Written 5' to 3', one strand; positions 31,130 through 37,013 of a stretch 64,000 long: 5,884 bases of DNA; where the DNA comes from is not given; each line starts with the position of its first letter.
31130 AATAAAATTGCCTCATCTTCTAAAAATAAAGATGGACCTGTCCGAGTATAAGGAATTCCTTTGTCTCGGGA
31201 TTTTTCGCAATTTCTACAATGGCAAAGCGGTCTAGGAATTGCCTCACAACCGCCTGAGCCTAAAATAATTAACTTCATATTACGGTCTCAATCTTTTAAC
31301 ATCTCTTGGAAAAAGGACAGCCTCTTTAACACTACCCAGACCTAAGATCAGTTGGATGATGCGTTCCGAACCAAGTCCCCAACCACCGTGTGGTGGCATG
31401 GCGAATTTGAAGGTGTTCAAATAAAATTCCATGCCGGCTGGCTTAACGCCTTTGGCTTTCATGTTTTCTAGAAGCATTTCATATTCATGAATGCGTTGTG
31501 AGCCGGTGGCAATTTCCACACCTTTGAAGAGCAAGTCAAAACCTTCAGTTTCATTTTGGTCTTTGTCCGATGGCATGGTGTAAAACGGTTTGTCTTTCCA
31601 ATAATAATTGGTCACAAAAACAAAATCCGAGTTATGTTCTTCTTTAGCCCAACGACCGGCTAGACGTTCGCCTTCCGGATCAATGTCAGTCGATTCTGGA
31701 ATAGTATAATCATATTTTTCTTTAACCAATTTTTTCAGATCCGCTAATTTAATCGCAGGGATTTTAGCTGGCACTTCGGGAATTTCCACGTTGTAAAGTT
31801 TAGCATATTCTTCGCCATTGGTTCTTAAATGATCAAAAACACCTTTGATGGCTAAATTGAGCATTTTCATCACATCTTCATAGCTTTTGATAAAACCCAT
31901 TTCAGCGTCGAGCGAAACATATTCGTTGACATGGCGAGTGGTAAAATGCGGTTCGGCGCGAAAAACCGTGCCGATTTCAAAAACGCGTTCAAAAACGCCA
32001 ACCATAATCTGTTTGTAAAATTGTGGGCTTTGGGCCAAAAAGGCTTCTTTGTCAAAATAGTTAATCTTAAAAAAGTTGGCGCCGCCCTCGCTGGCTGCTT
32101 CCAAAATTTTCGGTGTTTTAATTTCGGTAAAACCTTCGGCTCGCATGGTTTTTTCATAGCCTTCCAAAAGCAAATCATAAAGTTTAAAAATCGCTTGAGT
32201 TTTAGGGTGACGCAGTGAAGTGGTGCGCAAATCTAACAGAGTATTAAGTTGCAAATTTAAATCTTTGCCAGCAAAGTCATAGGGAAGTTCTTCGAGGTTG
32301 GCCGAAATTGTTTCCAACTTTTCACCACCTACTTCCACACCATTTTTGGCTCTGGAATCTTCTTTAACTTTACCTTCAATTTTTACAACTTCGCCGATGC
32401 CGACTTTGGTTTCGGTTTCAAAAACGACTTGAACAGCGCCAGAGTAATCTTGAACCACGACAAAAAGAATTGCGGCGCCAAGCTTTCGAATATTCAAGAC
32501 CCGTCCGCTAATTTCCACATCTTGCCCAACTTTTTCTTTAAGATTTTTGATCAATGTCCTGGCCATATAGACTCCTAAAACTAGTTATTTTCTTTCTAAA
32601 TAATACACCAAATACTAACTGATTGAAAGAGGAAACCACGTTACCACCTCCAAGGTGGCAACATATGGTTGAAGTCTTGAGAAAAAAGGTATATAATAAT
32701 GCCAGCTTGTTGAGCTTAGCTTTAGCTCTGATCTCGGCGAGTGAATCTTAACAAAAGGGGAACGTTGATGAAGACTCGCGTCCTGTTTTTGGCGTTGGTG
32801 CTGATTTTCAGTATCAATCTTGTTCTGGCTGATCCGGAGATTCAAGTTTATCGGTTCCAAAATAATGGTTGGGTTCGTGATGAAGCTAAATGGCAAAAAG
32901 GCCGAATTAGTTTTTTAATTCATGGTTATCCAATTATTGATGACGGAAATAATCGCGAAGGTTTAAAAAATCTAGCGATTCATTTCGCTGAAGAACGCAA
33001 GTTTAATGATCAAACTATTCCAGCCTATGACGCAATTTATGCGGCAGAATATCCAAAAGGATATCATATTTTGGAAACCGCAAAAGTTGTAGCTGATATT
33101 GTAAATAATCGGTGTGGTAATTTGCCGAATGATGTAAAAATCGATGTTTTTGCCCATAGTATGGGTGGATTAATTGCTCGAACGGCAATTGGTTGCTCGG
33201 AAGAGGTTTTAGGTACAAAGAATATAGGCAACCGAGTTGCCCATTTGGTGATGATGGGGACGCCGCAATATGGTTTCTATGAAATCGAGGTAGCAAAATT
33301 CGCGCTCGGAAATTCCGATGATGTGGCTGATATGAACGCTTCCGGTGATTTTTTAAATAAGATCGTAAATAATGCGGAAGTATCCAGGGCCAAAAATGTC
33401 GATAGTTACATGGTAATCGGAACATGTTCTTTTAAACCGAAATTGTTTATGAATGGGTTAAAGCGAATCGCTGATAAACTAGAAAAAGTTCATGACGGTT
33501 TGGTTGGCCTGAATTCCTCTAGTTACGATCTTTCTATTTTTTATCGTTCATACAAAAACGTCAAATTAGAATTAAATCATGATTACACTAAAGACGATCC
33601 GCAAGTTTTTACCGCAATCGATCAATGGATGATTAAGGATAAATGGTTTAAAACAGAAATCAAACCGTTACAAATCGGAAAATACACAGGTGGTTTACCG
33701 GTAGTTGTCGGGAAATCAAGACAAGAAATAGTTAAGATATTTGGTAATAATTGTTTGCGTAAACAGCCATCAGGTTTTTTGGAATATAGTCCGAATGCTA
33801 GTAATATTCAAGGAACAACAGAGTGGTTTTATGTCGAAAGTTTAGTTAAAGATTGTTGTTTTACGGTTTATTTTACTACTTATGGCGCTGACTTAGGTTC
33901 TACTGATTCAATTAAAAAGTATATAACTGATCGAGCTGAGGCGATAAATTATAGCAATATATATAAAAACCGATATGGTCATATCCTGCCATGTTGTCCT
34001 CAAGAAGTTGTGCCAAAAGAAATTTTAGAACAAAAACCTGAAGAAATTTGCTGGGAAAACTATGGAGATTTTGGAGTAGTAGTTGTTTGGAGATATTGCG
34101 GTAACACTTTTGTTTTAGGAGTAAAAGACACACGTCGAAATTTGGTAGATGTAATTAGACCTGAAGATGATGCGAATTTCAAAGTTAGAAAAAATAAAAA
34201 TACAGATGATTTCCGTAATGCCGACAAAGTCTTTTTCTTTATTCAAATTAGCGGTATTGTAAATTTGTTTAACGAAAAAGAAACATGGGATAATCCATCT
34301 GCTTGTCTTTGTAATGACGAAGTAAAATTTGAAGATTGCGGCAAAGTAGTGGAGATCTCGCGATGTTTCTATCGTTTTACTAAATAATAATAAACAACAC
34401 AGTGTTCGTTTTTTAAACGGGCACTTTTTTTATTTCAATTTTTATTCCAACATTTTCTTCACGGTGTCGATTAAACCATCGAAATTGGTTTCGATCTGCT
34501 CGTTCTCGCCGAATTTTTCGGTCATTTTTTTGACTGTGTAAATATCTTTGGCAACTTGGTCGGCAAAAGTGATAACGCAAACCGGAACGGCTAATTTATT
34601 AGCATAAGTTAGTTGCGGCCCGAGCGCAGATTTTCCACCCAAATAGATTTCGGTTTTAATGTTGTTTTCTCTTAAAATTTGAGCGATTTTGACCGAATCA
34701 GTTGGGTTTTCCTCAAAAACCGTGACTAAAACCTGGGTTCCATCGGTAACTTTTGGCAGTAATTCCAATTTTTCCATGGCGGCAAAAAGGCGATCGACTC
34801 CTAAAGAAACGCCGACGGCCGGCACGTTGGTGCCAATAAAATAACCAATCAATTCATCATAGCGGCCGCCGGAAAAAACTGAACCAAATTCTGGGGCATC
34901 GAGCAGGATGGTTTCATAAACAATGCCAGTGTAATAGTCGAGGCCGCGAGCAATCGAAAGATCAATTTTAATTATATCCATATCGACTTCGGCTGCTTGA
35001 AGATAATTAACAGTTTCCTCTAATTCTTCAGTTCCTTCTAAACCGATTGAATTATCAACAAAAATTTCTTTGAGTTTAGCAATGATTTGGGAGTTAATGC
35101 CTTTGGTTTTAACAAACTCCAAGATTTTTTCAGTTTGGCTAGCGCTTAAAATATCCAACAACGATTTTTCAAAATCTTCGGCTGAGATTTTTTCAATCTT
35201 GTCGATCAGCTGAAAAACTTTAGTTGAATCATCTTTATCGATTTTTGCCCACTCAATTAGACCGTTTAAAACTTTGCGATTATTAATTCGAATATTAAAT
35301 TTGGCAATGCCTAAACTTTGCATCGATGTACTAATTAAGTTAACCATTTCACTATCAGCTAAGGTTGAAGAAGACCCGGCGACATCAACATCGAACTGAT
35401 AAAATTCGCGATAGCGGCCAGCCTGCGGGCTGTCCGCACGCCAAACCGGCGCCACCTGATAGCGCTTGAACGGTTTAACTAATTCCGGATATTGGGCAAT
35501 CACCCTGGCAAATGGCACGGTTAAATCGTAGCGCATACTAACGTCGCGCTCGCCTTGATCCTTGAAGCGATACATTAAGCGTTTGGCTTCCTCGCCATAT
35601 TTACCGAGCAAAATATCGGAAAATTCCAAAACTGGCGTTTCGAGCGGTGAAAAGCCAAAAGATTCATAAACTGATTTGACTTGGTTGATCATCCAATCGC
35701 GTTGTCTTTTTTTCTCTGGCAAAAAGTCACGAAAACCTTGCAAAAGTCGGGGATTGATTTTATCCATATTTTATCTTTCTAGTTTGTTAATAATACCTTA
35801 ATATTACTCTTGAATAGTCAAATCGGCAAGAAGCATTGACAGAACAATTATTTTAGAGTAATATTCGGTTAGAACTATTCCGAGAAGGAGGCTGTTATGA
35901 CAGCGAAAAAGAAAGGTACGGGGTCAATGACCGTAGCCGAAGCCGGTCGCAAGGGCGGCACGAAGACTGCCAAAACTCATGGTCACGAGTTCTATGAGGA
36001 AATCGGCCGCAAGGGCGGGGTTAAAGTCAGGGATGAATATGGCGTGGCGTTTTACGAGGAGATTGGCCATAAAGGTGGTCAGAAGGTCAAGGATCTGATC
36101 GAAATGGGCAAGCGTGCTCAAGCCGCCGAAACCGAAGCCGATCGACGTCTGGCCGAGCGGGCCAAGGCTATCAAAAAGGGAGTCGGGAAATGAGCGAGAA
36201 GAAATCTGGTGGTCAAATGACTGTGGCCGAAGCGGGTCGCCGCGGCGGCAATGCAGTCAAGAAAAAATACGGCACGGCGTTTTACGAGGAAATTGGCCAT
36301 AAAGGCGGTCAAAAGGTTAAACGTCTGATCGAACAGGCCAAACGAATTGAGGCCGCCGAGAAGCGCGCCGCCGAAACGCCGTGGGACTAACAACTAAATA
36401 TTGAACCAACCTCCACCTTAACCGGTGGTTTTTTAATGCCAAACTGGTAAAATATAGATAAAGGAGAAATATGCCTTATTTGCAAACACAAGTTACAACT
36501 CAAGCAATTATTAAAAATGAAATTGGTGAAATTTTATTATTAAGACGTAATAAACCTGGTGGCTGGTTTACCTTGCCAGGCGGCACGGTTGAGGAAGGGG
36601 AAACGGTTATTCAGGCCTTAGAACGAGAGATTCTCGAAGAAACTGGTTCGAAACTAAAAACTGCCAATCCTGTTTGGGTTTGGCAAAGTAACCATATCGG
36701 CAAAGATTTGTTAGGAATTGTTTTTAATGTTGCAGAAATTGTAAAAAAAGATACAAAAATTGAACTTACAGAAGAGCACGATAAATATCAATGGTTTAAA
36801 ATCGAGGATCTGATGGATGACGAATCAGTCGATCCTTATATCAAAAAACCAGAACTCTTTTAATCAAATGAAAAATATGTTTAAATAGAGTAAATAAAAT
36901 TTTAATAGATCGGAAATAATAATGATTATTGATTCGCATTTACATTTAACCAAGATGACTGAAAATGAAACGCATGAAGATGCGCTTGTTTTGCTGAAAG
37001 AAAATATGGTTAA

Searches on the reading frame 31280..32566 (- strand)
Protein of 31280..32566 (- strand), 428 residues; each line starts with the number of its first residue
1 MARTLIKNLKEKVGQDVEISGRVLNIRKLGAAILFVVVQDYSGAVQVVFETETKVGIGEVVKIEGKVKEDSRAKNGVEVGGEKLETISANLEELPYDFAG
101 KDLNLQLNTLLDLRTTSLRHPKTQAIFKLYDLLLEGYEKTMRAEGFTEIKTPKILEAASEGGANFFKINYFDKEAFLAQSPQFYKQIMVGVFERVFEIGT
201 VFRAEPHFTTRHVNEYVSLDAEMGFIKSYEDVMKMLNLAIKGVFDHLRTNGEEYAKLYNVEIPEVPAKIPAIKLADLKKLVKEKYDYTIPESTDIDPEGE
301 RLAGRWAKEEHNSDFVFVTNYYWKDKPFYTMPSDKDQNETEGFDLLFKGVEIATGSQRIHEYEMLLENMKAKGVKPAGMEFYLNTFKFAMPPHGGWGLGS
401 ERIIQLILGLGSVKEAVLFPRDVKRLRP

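Call 39: search_protein_families(library=pfam, max_evalue=0.001, proteins=[window:31280-32566:-])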
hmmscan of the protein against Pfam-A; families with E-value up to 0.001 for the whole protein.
window:31280-32566:- (428 aa): 2 families
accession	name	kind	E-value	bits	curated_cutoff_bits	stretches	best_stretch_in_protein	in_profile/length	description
PF00152.25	tRNA-synt_2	-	4.6e-74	249.7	25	1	108-422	3-307/308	tRNA synthetases class II (D, K and N)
PF01336.31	tRNA_anti-codon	-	2.3e-08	34.3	27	1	17-85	1-73/75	OB-fold nucleic acid binding domain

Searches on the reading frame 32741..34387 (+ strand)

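Call 38: search_protein_families(library=pfam, max_evalue=0.001, proteins=[window:32741-34387:+])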
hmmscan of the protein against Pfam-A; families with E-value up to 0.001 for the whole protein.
window:32741-34387:+ (548 aa): 3 families
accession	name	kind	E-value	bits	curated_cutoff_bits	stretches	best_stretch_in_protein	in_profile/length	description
PF24096.1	DUF7379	-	9.7e-05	22.8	33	1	125-178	61-114/191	Domain of unknown function (DUF7379)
PF05057.20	DUF676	-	0.00017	21.6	20.3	1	113-158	58-104/217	Putative serine esterase (DUF676)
PF01674.24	Lipase_2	-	0.00054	20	20.3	0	132-209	75-157/219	Lipase (class 2)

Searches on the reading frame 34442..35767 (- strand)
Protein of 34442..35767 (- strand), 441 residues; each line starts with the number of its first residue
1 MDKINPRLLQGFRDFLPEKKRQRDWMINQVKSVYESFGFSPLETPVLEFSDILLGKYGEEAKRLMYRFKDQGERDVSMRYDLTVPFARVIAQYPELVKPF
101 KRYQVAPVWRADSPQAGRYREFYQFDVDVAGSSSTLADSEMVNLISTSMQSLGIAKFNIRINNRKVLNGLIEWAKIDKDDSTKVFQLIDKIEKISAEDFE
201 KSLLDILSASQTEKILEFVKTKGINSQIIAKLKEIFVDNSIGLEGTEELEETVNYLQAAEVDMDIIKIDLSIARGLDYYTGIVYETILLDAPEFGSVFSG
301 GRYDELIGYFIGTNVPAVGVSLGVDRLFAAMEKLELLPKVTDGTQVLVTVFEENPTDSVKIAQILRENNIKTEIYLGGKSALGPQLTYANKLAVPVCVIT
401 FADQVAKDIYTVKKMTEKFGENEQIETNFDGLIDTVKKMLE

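Call 38: search_protein_families(library=pfam, max_evalue=0.001, proteins=[window:34442-35767:-])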
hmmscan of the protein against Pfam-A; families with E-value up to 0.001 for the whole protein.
window:34442-35767:- (441 aa): 4 families
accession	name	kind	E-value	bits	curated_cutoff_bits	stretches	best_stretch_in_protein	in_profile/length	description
PF13393.11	tRNA-synt_His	-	1.5e-49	169.4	25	1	11-327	1-308/308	Histidyl-tRNA synthetase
PF03129.25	HGTP_anticodon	-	3.9e-06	27.4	21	1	346-438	2-93/94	Anticodon binding domain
PF00587.30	tRNA-synt_2b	-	5e-05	23.9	29.3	1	66-177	1-110/179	tRNA synthetase class II core domain (G, H, P, S and T)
PF00152.25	tRNA-synt_2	-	5.3e-05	22.9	25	0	16-152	18-144/308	tRNA synthetases class II (D, K and N)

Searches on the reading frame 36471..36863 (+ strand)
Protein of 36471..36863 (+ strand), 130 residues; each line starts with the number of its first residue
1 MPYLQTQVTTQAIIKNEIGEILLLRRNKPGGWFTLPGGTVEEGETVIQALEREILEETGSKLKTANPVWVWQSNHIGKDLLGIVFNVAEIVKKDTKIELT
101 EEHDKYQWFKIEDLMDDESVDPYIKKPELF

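Call 38: search_protein_families(library=pfam, max_evalue=0.001, proteins=[window:36471-36863:+])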
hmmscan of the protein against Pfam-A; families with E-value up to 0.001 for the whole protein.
window:36471-36863:+ (130 aa): 3 families
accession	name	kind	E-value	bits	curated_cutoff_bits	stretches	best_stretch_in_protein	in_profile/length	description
PF00293.34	NUDIX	-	3e-19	69.8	21.1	1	7-117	3-121/134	NUDIX domain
PF14815.12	NUDIX_4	-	3.3e-05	24.1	35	1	12-117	3-100/113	NUDIX domain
PF22327.2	Nudt16-like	-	0.00077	19.9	27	0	28-64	30-67/161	U8 snoRNA-decapping enzyme-like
